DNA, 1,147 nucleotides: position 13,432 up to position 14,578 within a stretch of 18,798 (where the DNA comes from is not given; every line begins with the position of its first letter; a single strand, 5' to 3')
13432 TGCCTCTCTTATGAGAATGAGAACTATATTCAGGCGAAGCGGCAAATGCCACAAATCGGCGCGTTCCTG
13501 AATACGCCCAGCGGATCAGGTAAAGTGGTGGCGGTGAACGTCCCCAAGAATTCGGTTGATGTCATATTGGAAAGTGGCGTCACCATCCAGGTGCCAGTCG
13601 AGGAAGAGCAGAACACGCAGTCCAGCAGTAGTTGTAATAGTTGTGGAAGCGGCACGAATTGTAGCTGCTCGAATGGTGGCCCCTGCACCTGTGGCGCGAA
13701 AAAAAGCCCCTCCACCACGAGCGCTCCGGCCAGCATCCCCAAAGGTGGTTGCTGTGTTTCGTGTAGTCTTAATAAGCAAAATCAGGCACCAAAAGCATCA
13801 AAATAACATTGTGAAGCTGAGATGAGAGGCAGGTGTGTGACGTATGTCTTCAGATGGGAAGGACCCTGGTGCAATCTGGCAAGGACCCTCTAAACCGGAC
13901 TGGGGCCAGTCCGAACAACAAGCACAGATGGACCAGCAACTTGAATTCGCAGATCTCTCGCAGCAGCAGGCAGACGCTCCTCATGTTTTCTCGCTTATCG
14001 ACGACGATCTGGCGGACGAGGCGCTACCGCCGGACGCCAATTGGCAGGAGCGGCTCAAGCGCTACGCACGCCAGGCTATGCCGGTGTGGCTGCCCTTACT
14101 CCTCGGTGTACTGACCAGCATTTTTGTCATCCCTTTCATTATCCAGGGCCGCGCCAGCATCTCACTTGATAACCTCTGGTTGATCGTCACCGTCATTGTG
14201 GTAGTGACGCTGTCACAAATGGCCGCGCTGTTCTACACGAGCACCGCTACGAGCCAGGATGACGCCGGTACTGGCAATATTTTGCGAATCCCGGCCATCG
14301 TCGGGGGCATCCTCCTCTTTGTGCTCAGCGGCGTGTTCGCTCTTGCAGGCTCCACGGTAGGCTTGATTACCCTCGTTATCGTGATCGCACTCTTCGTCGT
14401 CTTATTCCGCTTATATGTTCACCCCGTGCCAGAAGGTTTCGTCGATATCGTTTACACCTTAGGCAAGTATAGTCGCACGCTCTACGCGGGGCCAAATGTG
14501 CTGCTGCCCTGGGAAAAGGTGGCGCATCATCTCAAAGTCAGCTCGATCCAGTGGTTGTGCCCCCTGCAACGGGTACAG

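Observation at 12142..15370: Conserved-looking cluster: ANTAR response regulator, then RicT (PSP1) with a Cys-rich tail, then a 4-TM SPFH protein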

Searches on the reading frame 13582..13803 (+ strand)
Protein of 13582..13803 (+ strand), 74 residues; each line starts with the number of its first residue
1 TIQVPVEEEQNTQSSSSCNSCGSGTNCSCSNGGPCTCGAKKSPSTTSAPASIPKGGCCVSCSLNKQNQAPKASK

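Call 69: search_protein_families(library=pfam, proteins=[window:13582-13803:+], max_evalue=10)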
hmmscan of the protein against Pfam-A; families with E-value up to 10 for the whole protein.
window:13582-13803:+ (74 aa): 1 family
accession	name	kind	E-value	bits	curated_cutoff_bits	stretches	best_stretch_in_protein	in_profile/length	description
PF12440.13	MAGE_N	-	0.19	12.7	26.6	1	3-61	25-83/92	Melanoma associated antigen family N terminal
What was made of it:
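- Tried and rejected: The N-terminal four-TM region as an NfeD-like domain: no support (call 69).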

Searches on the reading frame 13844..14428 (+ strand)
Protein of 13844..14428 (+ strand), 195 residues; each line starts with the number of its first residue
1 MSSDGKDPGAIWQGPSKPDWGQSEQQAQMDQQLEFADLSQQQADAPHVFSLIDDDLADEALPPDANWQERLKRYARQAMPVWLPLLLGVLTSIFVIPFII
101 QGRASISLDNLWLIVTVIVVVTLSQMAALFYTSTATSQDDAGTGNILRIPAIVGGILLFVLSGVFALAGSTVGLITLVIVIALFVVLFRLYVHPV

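Call 69: search_protein_families(library=pfam, proteins=[window:13844-14428:+], max_evalue=10)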
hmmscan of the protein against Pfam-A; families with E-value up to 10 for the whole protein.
window:13844-14428:+ (195 aa): 3 families
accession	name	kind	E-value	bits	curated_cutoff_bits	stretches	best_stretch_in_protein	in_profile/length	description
PF05975.17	EcsB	-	0.015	14.7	30.7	1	69-187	89-203/383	Bacterial ABC transporter protein EcsB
PF20480.3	DUF6720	-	0.1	12.4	27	1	72-159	118-214/307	Family of unknown function (DUF6720)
PF07332.16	Phage_holin_3_6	-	5.4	7.5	28.4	1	67-129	26-89/116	Putative Actinobacterial Holin-X, holin superfamily III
